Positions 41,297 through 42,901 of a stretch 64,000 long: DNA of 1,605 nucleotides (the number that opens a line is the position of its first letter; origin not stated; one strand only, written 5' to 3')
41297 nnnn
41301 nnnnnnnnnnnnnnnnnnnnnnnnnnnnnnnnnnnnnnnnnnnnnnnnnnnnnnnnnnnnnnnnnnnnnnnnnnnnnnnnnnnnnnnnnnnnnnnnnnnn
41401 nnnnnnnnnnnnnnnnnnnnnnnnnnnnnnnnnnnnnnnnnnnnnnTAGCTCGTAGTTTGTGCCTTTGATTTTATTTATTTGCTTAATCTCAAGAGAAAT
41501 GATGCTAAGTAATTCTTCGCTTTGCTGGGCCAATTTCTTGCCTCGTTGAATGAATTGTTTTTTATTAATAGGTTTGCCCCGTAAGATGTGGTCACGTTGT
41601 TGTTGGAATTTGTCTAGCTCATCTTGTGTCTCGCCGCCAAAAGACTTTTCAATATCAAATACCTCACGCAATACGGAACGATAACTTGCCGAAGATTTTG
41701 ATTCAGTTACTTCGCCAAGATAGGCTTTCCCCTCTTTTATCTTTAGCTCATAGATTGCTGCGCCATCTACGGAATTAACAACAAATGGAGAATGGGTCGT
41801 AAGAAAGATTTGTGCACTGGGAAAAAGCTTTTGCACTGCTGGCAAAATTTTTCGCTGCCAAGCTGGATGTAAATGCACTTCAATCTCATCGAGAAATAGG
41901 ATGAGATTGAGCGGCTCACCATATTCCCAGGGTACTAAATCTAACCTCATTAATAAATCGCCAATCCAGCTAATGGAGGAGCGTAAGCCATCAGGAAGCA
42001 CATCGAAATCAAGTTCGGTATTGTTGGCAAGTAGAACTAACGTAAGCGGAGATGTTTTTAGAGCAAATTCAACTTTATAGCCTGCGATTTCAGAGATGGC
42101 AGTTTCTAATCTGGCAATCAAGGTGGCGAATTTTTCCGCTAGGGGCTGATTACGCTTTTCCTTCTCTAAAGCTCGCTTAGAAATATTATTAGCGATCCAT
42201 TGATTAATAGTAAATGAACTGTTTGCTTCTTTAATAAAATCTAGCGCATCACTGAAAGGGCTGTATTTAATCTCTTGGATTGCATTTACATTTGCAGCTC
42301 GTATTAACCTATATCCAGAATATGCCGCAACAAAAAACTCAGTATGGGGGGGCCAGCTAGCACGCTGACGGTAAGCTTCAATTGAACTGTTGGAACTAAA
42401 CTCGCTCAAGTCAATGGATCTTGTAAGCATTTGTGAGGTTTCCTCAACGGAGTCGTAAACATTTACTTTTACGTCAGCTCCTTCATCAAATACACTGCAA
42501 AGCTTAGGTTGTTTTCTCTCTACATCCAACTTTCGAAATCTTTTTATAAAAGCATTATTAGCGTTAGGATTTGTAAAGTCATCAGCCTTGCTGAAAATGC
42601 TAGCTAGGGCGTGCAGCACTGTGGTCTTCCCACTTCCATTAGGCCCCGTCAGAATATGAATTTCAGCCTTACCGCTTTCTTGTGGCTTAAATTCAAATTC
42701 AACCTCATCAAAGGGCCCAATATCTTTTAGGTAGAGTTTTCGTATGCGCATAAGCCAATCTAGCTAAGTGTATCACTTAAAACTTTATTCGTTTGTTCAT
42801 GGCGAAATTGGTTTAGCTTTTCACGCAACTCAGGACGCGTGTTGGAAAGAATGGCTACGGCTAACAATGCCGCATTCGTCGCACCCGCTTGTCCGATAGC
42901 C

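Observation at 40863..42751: Candidate Septu-like (PtuA ATPase + PtuB HNH) two-gene defence module wedged into the purE-purK operon with overlapping ATGA start/stop codons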

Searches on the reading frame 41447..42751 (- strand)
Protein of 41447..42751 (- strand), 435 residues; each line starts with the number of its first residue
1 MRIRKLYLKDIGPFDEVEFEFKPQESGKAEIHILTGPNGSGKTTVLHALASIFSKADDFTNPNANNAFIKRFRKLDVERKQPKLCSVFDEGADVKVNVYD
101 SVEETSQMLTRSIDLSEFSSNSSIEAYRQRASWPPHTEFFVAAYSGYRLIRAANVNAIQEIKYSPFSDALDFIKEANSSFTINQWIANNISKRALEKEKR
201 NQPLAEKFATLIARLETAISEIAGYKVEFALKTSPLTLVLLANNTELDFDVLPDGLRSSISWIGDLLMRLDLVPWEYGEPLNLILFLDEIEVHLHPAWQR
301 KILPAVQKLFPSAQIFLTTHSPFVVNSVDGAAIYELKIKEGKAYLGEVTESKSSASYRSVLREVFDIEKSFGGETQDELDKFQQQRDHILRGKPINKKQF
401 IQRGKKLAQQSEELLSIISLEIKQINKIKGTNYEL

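Call 3: search_protein_families(library=padloc, proteins=[window:41447-42751:-], max_evalue=0.01)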
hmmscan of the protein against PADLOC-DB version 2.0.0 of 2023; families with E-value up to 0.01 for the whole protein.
window:41447-42751:- (435 aa): 150 families (the best 25 are shown)
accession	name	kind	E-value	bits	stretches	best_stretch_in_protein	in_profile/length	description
PDLC00281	PtuA1|PtuA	-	3.7e-128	426.4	1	1-430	4-443/448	AAA ATPase domain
PDLC00271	PtuA1|PtuA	-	5.6e-48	162.5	1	1-425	1-414/421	AAA ATPase domain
PDLC00268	PtuA1|PtuA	-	3.8e-43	146.4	1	33-426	29-400/411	AAA ATPase domain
PDLC02913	ATPase_I-A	-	1.5e-41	141.2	2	120-397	206-472/508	-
PDLC00278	PtuA1|PtuA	-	2.1e-41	140.7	1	1-406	1-409/436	AAA ATPase domain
PDLC00309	PtuA1|PtuA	-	6.8e-39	132.1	2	284-421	271-404/413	AAA ATPase domain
PDLC00299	PtuA1|PtuA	-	3.4e-37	126.6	2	191-384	283-482/535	AAA ATPase domain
PDLC00295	PtuA1|PtuA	-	7.3e-36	122.2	1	1-388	1-399/451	AAA ATPase domain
PDLC00277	PtuA1|PtuA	-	4.2e-34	116.5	1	1-370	1-368/423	AAA ATPase domain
PDLC00304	PtuA1|PtuA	-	1e-33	115.2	1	5-398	14-402/444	AAA ATPase domain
PDLC00305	PtuA1|PtuA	-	1.3e-33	114.9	1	1-426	1-390/392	AAA ATPase domain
PDLC00310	PtuA1|PtuA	-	1.4e-33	114.7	1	1-384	1-394/443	AAA ATPase domain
PDLC00269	PtuA1|PtuA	-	3.1e-32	110.4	1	1-351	1-366/446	AAA ATPase domain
PDLC00298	PtuA1|PtuA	-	2.8e-30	103.7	1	1-412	1-404/423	AAA ATPase domain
PDLC00267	PtuA1|PtuA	-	2.9e-30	103.8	1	1-337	1-341/438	AAA ATPase domain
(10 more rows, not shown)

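Call 4: search_protein_families(library=pfam, proteins=[window:41447-42751:-], max_evalue=0.01)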
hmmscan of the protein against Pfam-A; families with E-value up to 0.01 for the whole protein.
window:41447-42751:- (435 aa): 17 families
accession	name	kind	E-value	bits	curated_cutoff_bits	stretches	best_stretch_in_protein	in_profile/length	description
PF13304.12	AAA_21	-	2.3e-23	84.2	27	1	31-326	1-304/304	AAA domain, putative AbiEii toxin, Type IV TA system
PF13175.12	AAA_15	-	1.1e-16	61.9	32.1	2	243-325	292-374/374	AAA ATPase domain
PF13476.12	AAA_23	-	1.7e-09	39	27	1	5-167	1-148/201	AAA domain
PF13514.12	AAA_27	-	4.3e-09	36.7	22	1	1-52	1-49/206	AAA domain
PF02463.25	SMC_N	-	9.1e-07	29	40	1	28-57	23-52/220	RecF/RecN/SMC N terminal domain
PF13555.12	AAA_29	-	1.2e-05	25.4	27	1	11-62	9-56/61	P-loop containing region of AAA domain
PF25199.1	nSTAND_NTPase5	-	0.00014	22.2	34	1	15-64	26-76/145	Novel STAND NTPase 5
PF00005.33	ABC_tran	-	0.0002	22.4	25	1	28-56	10-38/137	ABC transporter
PF13173.12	AAA_14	-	0.00072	20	27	0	30-90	3-70/129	AAA domain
PF13191.12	AAA_16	-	0.0017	19.3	32.6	1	21-56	16-51/167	AAA ATPase domain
PF01637.24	ATPase_2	-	0.0034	17.6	33.2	1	25-105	16-101/225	ATPase domain predominantly from Archaea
PF05729.18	NACHT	-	0.0041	17.4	26.7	0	33-85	4-55/167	NACHT domain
PF03215.21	Rad17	-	0.0055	17.1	23.8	0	25-64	41-81/186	Rad17 P-loop domain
PF13604.12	AAA_30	-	0.0055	16.9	27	1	29-56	18-45/191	AAA domain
PF00004.35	AAA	-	0.0056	17.6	21.2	0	33-53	2-22/131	ATPase family associated with various cellular activities (AAA)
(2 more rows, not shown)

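Call 5: search_protein_families(library=ncbifam, proteins=[window:41447-42751:-], max_evalue=0.01)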
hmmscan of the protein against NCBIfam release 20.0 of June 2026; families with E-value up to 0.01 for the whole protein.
window:41447-42751:- (435 aa): 21 families
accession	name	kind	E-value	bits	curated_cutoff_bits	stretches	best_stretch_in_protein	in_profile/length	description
NF041760.1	PtuA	equivalog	9.7e-37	127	500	2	183-384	274-481/524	retron Ec78 anti-phage system effector ATPase PtuA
TIGR04435.1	restrict_AAA_1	hypoth_equivalog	4.5e-16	58.7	300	2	282-413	419-555/568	restriction system-associated AAA family ATPase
NF047739.1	antiphage_MADS3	equivalog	5.9e-08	32.3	420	1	30-81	22-69/427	methylation-associated defense system AAA family ATPase MAD3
TIGR00611.2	recf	equivalog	2.8e-06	26.7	172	1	28-50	20-42/339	DNA replication/repair protein RecF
TIGR03185.1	DNA_S_dndD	equivalog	1.4e-05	23.8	245.85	1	1-49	1-48/650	DNA sulfur modification protein DndD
TIGR00618.1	sbcc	subfamily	5.2e-05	21.4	478.5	1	1-50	1-48/1043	exonuclease subunit SbcC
NF045487.1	ASRP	equivalog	5.6e-05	21.9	300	1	11-69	2-54/593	archaea-specific SMC-related protein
TIGR01188.1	drrA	subfamily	0.00014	21.2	312.45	0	28-53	18-43/302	daunorubicin resistance ABC transporter, ATP-binding protein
NF010068.0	PRK13548.1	equivalog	0.00025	20.2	261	1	28-54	30-56/261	heme ABC transporter ATP-binding protein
NF007601.2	PRK10247.1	equivalog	0.00046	19.7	292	1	28-56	26-54/204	iron efflux ABC transporter ATP-binding subunit FetA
NF000355.4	ribo_prot_ABC_F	equivalog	0.00054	18.9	380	1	16-58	331-369/499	ribosomal protection-like ABC-F family protein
NF040873.1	AztA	equivalog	0.001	18.7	220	1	29-57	18-46/191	zinc ABC transporter ATP-binding protein AztA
TIGR02857.1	CydD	equivalog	0.0014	17.6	435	0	30-53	349-372/529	thiol reductant ABC exporter subunit CydD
TIGR03864.1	PQQ_ABC_ATP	hypoth_equivalog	0.0021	17.5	302.25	0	28-56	26-54/236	ABC transporter, ATP-binding subunit, PQQ-dependent alcohol dehydrogenase system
NF002981.0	PRK03695.1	equivalog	0.0023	17.3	281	1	29-56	26-53/253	vitamin B12 ABC transporter ATP-binding protein BtuD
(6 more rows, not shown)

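Call 9: find_homologous_proteins(query=window:41447-42751:-, max_evalue=1e-10)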
Query window:41447-42751:- (435 aa): 1383 proteins with E <= 1e-10 among 8000 candidates; the best 120 are listed.
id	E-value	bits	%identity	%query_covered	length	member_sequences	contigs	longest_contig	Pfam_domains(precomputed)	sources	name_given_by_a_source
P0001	4.8e-284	960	100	100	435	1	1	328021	PF13514.13,PF13175.13,PF13476.13,PF13555.13,PF02463.26,PF13304.13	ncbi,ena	-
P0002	3.3e-232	789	81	100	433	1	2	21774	PF13514.13,PF13175.13,PF13476.13,PF13555.13,PF02463.26,PF13304.13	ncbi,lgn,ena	-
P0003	1.1e-199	682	70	100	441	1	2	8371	PF13514.13,PF13175.13,PF13476.13,PF02463.26,PF13304.13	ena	-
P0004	1.3e-197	675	69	100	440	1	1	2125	PF13514.13,PF13175.13,PF13476.13,PF13555.13,PF02463.26,PF13304.13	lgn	-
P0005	3.4e-185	634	69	100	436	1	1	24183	PF13514.13,PF13175.13,PF13476.13,PF13555.13,PF02463.26,PF13304.13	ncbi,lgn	-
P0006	2.4e-178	612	66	100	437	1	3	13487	PF13514.13,PF13175.13,PF13476.13,PF13555.13,PF02463.26,PF13304.13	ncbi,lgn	-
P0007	1.3e-175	603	69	92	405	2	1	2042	PF13175.13,PF13476.13,PF02463.26,PF13304.13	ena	-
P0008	1.6e-157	543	61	99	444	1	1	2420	PF13514.13,PF13175.13,PF13476.13,PF02463.26,PF13304.13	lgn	-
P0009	9.5e-156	537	64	100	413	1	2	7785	PF13514.13,PF13175.13,PF13476.13,PF02463.26,PF25199.2,PF13304.13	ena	-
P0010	5.4e-155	535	60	100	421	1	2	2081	PF13173.13,PF13514.13,PF13175.13,PF13476.13,PF02463.26,PF13304.13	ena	-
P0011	5.4e-155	535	59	100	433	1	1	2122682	PF13514.13,PF00005.34,PF13175.13,PF13476.13,PF13555.13,PF02463.26,PF13304.13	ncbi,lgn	-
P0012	4.2e-154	532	61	100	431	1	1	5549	PF13514.13,PF13175.13,PF13476.13,PF13555.13,PF02463.26,PF13304.13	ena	-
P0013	4.2e-152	525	59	100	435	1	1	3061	PF13514.13,PF13175.13,PF13476.13,PF13555.13,PF02463.26,PF13304.13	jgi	jgi:predicted ATP-binding protein involved in virulence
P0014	1.3e-151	524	59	100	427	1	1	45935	PF13514.13,PF13175.13,PF13476.13,PF13555.13,PF02463.26,PF13304.13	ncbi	-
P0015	6.7e-144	498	56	100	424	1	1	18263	PF13514.13,PF13175.13,PF13476.13,PF02463.26,PF13304.13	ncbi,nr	ncbi:MAG: AAA family ATPase [Acidobacteria bacterium]|nr:AAA family ATPase [Acidobacteriota bacteriu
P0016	2.1e-140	487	55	100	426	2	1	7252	PF13173.13,PF13514.13,PF00005.34,PF13175.13,PF13476.13,PF02463.26,PF13304.13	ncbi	-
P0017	7.8e-135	468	55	100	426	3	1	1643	PF13514.13,PF13175.13,PF13476.13,PF02463.26,PF13304.13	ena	-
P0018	4.5e-134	466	56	100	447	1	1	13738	PF13514.13,PF13175.13,PF13476.13,PF13555.13,PF02463.26,PF13304.13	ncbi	-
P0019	1.5e-133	464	56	100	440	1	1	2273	PF13514.13,PF13175.13,PF13476.13,PF13555.13,PF02463.26,PF13304.13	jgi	jgi:predicted ATP-binding protein involved in virulence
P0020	1.0e-121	425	51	100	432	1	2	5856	PF13514.13,PF00005.34,PF13175.13,PF13476.13,PF13555.13,PF02463.26,PF13304.13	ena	-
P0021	6.7e-120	419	52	100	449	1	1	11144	PF13514.13,PF13175.13,PF13476.13,PF02463.26,PF13304.13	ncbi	-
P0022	1.3e-118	415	51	100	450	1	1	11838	PF13514.13,PF13175.13,PF13476.13,PF13555.13,PF02463.26,PF13304.13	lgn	-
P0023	6.6e-118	413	50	100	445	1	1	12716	PF13514.13,PF13175.13,PF13476.13,PF13555.13,PF13304.13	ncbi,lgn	-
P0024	4.6e-116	407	48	100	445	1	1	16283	PF13514.13,PF13175.13,PF13476.13,PF13555.13,PF02463.26,PF13304.13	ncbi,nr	ncbi:MAG: AAA family ATPase [Blastocatellia bacterium]|nr:AAA family ATPase [Blastocatellia bacteriu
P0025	2.3e-115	404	49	100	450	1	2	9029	PF13514.13,PF13175.13,PF13476.13,PF13555.13,PF02463.26,PF13304.13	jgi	jgi:predicted ATP-binding protein involved in virulence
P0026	3.7e-115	404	50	100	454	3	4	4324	PF13514.13,PF13175.13,PF13476.13,PF13555.13,PF02463.26,PF13304.13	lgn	-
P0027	2.6e-114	401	50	100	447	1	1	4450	PF13514.13,PF13175.13,PF13476.13,PF13555.13,PF02463.26,PF13304.13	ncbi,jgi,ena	-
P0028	3.7e-114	400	49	100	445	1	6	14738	PF13514.13,PF13175.13,PF13476.13,PF02463.26,PF13304.13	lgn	-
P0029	6.3e-114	400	47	100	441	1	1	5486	PF13514.13,PF13175.13,PF13476.13,PF02463.26,PF13304.13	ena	-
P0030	1.6e-112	395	49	100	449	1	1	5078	PF13514.13,PF13175.13,PF13476.13,PF13555.13,PF02463.26,PF13304.13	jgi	jgi:predicted ATP-binding protein involved in virulence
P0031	1.6e-111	392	48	100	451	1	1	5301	PF13514.13,PF13175.13,PF13476.13,PF13555.13,PF02463.26,PF13304.13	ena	-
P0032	1.1e-110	389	65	64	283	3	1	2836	PF13175.13,PF13304.13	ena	-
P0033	2.1e-110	388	45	100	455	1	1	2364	PF13514.13,PF13175.13,PF13476.13,PF02463.26,PF13304.13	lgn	-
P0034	3.1e-110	387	47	100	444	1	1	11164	PF13514.13,PF13175.13,PF13476.13,PF13555.13,PF02463.26,PF13304.13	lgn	-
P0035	5.5e-109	383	48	100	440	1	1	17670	PF13514.13,PF13175.13,PF13476.13,PF13555.13,PF02463.26,PF13304.13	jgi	jgi:predicted ATP-binding protein involved in virulence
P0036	1.2e-108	382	49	98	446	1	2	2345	PF13514.13,PF00005.34,PF13175.13,PF13476.13,PF13555.13,PF02463.26,PF13304.13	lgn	-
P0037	1.1e-107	379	46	100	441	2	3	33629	PF13514.13,PF00005.34,PF13175.13,PF13476.13,PF02463.26,PF13304.13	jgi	jgi:predicted ATP-binding protein involved in virulence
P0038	3.7e-107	377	49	100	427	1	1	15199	PF01057.24,PF13514.13,PF13175.13,PF13476.13,PF02463.26,PF13304.13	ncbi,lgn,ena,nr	ncbi:MAG TPA: AAA family ATPase [Pyrinomonadaceae bacterium]|nr:AAA family ATPase [Pyrinomonadaceae 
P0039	9.6e-107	376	48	100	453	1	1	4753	PF13514.13,PF00005.34,PF13175.13,PF13476.13,PF13555.13,PF02463.26,PF13304.13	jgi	jgi:predicted ATP-binding protein involved in virulence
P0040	9.8e-107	376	43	100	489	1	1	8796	PF13514.13,PF13175.13,PF13476.13,PF13555.13,PF02463.26,PF13304.13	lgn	-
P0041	3.0e-106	374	47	100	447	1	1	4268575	PF13514.13,PF13175.13,PF13476.13,PF13555.13,PF02463.26,PF13304.13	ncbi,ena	-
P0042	3.9e-106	374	46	99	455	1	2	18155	PF13514.13,PF13175.13,PF13476.13,PF02463.26,PF13304.13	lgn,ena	-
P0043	6.0e-106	373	47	99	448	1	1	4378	PF13514.13,PF13175.13,PF13476.13,PF13555.13,PF02463.26,PF13304.13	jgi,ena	-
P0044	7.5e-106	373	49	99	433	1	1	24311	PF13514.13,PF13175.13,PF13476.13,PF13555.13,PF02463.26,PF13304.13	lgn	-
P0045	1.5e-105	372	47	99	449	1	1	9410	PF13514.13,PF13175.13,PF13476.13,PF13555.13,PF02463.26,PF13304.13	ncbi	-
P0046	1.6e-105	372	47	100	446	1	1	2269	PF13514.13,PF13175.13,PF13476.13,PF13555.13,PF02463.26,PF13304.13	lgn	-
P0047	2.2e-105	371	47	100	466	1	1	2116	PF13173.13,PF13514.13,PF13175.13,PF13476.13,PF13555.13,PF02463.26,PF13304.13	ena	-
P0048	3.3e-105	371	46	100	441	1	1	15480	PF13514.13,PF13175.13,PF13476.13,PF13555.13,PF02463.26,PF13304.13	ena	-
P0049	3.6e-105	371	46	100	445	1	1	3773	PF13514.13,PF13175.13,PF13476.13,PF02463.26,PF13304.13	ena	-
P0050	3.8e-105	371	45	100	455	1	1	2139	PF13514.13,PF13175.13,PF13476.13,PF13555.13,PF02463.26,PF13304.13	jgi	jgi:predicted ATP-binding protein involved in virulence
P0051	7.5e-105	370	46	100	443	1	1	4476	PF06414.19,PF13514.13,PF13175.13,PF13476.13,PF13555.13,PF02463.26,PF13304.13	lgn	-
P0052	1.1e-104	369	44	99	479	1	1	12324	PF13514.13,PF13175.13,PF13476.13,PF02463.26,PF13304.13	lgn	-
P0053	1.2e-104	369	48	100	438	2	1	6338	PF13514.13,PF13175.13,PF13476.13,PF13555.13,PF02463.26,PF13304.13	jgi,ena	-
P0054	4.1e-104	367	46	100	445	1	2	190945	PF13514.13,PF13175.13,PF13476.13,PF02463.26,PF13304.13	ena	-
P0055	7.2e-104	366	46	99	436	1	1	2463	PF13514.13,PF13175.13,PF13476.13,PF13555.13,PF02463.26,PF13304.13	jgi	jgi:predicted ATP-binding protein involved in virulence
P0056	8.7e-104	366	46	100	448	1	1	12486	PF13514.13,PF13175.13,PF13476.13,PF13555.13,PF02463.26,PF13304.13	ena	-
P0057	1.8e-103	365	45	100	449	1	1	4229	PF13514.13,PF13175.13,PF13476.13,PF02463.26,PF13304.13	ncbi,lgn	-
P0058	4.2e-103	364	45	100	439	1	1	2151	PF13514.13,PF13175.13,PF13476.13,PF02463.26,PF13304.13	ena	-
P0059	4.9e-103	364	48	90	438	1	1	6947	PF13514.13,PF13175.13,PF13476.13,PF13555.13,PF02463.26,PF13304.13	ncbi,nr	ncbi:MAG: ATP-binding protein, partial [Pyrinomonadaceae bacterium]|nr:ATP-binding protein [Pyrinomo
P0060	6.9e-103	363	45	100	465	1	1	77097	PF13514.13,PF13175.13,PF13476.13,PF13555.13,PF02463.26,PF13304.13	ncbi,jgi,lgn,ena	ncbi:MAG TPA: AAA family ATPase [Pyrinomonadaceae bacterium]|jgi:predicted ATP-binding protein invol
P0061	2.9e-102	361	46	100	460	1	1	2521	PF13514.13,PF13175.13,PF02463.26,PF13304.13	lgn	-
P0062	3.1e-102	361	47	99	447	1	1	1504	PF13514.13,PF13175.13,PF13476.13,PF13555.13,PF02463.26,PF13304.13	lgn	-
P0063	3.1e-102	361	44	100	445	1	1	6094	PF13514.13,PF00005.34,PF13175.13,PF13476.13,PF13555.13,PF02463.26,PF13304.13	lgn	-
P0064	3.7e-102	361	45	99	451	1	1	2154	PF13514.13,PF00005.34,PF13175.13,PF13476.13,PF13555.13,PF02463.26,PF13304.13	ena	-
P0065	6.8e-102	360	46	100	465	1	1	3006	PF13514.13,PF13175.13,PF13476.13,PF13555.13,PF02463.26,PF13304.13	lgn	-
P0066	7.4e-102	360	46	100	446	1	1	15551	PF13514.13,PF13175.13,PF13476.13,PF13555.13,PF02463.26,PF13304.13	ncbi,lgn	-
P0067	8.7e-102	360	45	99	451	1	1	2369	PF13514.13,PF00005.34,PF13175.13,PF13476.13,PF13555.13,PF02463.26,PF13304.13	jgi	-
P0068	9.0e-102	360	46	100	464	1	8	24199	PF13514.13,PF13175.13,PF13476.13,PF13555.13,PF02463.26,PF13304.13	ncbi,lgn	-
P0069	1.0e-101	359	45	99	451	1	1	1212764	PF13514.13,PF13175.13,PF13476.13,PF13555.13,PF02463.26,PF13304.13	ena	-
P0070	1.1e-101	359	47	99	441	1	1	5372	PF13514.13,PF13175.13,PF13476.13,PF13555.13,PF02463.26,PF13304.13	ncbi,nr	ncbi:MAG TPA: AAA family ATPase [Pyrinomonadaceae bacterium]|nr:AAA family ATPase [Pyrinomonadaceae 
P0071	1.4e-101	359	44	99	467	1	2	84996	PF13514.13,PF13175.13,PF13476.13,PF13555.13,PF02463.26,PF13304.13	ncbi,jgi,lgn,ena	ncbi:MAG TPA: AAA family ATPase [Pyrinomonadaceae bacterium]|jgi:predicted ATP-binding protein invol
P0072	2.0e-101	358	44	100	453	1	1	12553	PF13514.13,PF00005.34,PF13175.13,PF13476.13,PF13555.13,PF02463.26,PF13304.13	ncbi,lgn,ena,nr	ncbi:MAG TPA: AAA family ATPase [Pyrinomonadaceae bacterium]|nr:AAA family ATPase [Pyrinomonadaceae 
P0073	2.7e-101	358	46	100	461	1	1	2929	PF13514.13,PF13175.13,PF13555.13,PF02463.26,PF13304.13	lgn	-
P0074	2.9e-101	358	47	99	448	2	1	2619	PF13514.13,PF13175.13,PF13476.13,PF13555.13,PF02463.26,PF13304.13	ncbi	-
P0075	3.0e-101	358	47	100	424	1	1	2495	PF13514.13,PF13175.13,PF13476.13,PF02463.26,PF13304.13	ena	-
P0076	3.2e-101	358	47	99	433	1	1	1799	PF13514.13,PF13175.13,PF13476.13,PF13555.13,PF02463.26,PF13304.13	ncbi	-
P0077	3.9e-101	358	46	100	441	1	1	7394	PF13514.13,PF13175.13,PF13476.13,PF13555.13,PF02463.26,PF13304.13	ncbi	-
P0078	4.5e-101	357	46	100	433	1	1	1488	PF13514.13,PF13175.13,PF13476.13,PF13555.13,PF02463.26,PF13304.13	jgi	-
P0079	5.7e-101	357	46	99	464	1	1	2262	PF13514.13,PF00005.34,PF13175.13,PF13476.13,PF13555.13,PF02463.26,PF13304.13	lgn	-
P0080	6.0e-101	357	48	100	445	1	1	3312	PF13514.13,PF13175.13,PF13476.13,PF13555.13,PF02463.26,PF13304.13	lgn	-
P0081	6.8e-101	357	46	100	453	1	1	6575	PF13514.13,PF13175.13,PF13476.13,PF13555.13,PF02463.26,PF13304.13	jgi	jgi:predicted ATP-binding protein involved in virulence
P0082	7.8e-101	357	45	98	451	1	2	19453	PF13514.13,PF13175.13,PF13476.13,PF13555.13,PF02463.26,PF13304.13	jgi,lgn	jgi:predicted ATP-binding protein involved in virulence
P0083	1.0e-100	356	45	99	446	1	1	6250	PF13514.13,PF00005.34,PF13175.13,PF13476.13,PF13555.13,PF02463.26,PF13304.13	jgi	jgi:predicted ATP-binding protein involved in virulence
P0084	1.1e-100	356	47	99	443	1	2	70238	PF13514.13,PF13175.13,PF13476.13,PF13555.13,PF02463.26,PF13304.13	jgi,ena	jgi:predicted ATP-binding protein involved in virulence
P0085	1.2e-100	356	45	99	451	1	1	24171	PF13514.13,PF13175.13,PF13555.13,PF02463.26,PF13304.13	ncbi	-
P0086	1.2e-100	356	46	100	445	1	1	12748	PF13514.13,PF13175.13,PF13476.13,PF02463.26,PF13304.13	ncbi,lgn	ncbi:hypothetical protein BH20ACI4_BH20ACI4_27310 [soil metagenome]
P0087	1.3e-100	356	42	100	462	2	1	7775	PF13514.13,PF13175.13,PF13476.13,PF02463.26,PF13304.13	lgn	-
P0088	1.5e-100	356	45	100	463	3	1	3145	PF13514.13,PF00005.34,PF13175.13,PF13476.13,PF13555.13,PF02463.26,PF13304.13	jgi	-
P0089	1.5e-100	356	46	100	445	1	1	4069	PF13514.13,PF00005.34,PF13175.13,PF13476.13,PF13555.13,PF02463.26,PF13304.13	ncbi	-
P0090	2.0e-100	355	47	100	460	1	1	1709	PF13514.13,PF13175.13,PF13476.13,PF02463.26,PF13304.13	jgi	jgi:predicted ATP-binding protein involved in virulence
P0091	2.9e-100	355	46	98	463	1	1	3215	PF13514.13,PF00005.34,PF13175.13,PF13476.13,PF02463.26,PF13304.13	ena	-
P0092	3.1e-100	355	46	99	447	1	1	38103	PF13514.13,PF13175.13,PF13555.13,PF02463.26,PF13304.13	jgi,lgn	jgi:predicted ATP-binding protein involved in virulence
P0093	4.6e-100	354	47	100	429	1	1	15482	PF13514.13,PF13175.13,PF13476.13,PF13555.13,PF02463.26,PF13304.13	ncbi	-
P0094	7.9e-100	353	45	100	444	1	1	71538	PF13514.13,PF00005.34,PF13175.13,PF13476.13,PF13555.13,PF02463.26,PF13304.13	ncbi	-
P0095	9.4e-100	353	45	100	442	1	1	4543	PF13514.13,PF00005.34,PF13175.13,PF13476.13,PF02463.26,PF13304.13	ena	-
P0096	2.6e-99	351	46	100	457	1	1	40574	PF13514.13,PF13175.13,PF13476.13,PF13555.13,PF02463.26,PF13304.13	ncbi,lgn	ncbi:MAG: AAA family ATPase [Pyrinomonadaceae bacterium]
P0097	3.1e-99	351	46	98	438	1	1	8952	PF13175.13,PF13476.13,PF02463.26,PF13304.13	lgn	-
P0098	3.9e-99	351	46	99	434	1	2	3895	PF13514.13,PF13175.13,PF13476.13,PF02463.26,PF13304.13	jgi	jgi:predicted ATP-binding protein involved in virulence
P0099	6.1e-99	350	46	99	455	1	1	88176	PF13514.13,PF13175.13,PF13476.13,PF02463.26,PF13304.13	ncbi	-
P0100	9.8e-99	350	45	99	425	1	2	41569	PF13514.13,PF13175.13,PF13476.13,PF02463.26,PF13304.13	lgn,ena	-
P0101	1.0e-98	350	45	100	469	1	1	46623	PF13514.13,PF13175.13,PF13476.13,PF13555.13,PF02463.26,PF13304.13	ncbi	-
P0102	1.2e-98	349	43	100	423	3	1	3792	PF13514.13,PF13175.13,PF13476.13,PF13304.13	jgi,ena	-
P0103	1.3e-98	349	47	100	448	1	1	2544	PF13514.13,PF13175.13,PF13476.13,PF02463.26,PF13304.13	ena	-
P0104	1.6e-98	349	45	100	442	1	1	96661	PF13514.13,PF13175.13,PF13476.13,PF13555.13,PF02463.26,PF13304.13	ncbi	-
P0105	1.6e-98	349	44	99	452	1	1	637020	PF13514.13,PF13175.13,PF13476.13,PF13555.13,PF02463.26,PF13304.13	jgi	jgi:predicted ATP-binding protein involved in virulence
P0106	2.1e-98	349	45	100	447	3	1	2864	PF13514.13,PF13175.13,PF13476.13,PF13555.13,PF02463.26,PF13304.13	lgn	-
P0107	2.2e-98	348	47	99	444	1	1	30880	PF13514.13,PF13175.13,PF13476.13,PF02463.26,PF13304.13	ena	-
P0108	3.9e-98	348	44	100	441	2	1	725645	PF13514.13,PF13175.13,PF13476.13,PF13555.13,PF02463.26,PF13304.13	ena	-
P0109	6.0e-98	347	45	100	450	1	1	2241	PF13514.13,PF13175.13,PF13476.13,PF02463.26,PF13304.13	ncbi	-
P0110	7.5e-98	347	45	100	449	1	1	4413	PF13514.13,PF13175.13,PF13476.13,PF13555.13,PF02463.26,PF13304.13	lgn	-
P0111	8.7e-98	346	45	99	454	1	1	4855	PF13514.13,PF13175.13,PF13476.13,PF02463.26,PF13304.13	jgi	jgi:predicted ATP-binding protein involved in virulence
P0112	9.3e-98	346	46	100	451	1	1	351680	PF13514.13,PF13175.13,PF13476.13,PF13555.13,PF02463.26,PF13304.13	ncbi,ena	-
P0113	1.3e-97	346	45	100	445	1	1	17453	PF13514.13,PF13175.13,PF13476.13,PF13555.13,PF02463.26,PF13304.13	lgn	-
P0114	1.4e-97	346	45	99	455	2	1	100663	PF13514.13,PF13175.13,PF13476.13,PF13521.13,PF02463.26,PF13304.13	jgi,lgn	jgi:predicted ATP-binding protein involved in virulence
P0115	1.6e-97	346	45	100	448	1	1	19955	PF13514.13,PF13175.13,PF13476.13,PF02463.26,PF13304.13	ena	-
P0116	2.0e-97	345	45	99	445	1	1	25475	PF13514.13,PF13175.13,PF13476.13,PF02463.26,PF13304.13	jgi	jgi:predicted ATP-binding protein involved in virulence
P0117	2.0e-97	345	43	100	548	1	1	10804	PF13514.13,PF13175.13,PF13476.13,PF13555.13,PF02463.26,PF13304.13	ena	-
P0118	2.6e-97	345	45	98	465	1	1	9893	PF13173.13,PF13514.13,PF13175.13,PF13476.13,PF02463.26,PF13304.13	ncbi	ncbi:MAG: Unknown protein, partial [uncultured Aureispira sp.]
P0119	3.1e-97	345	45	100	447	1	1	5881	PF13514.13,PF13175.13,PF13476.13,PF13555.13,PF02463.26,PF13304.13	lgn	-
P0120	3.6e-97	344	44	100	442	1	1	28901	PF13514.13,PF13175.13,PF13476.13,PF02463.26,PF13304.13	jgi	jgi:predicted ATP-binding protein involved in virulence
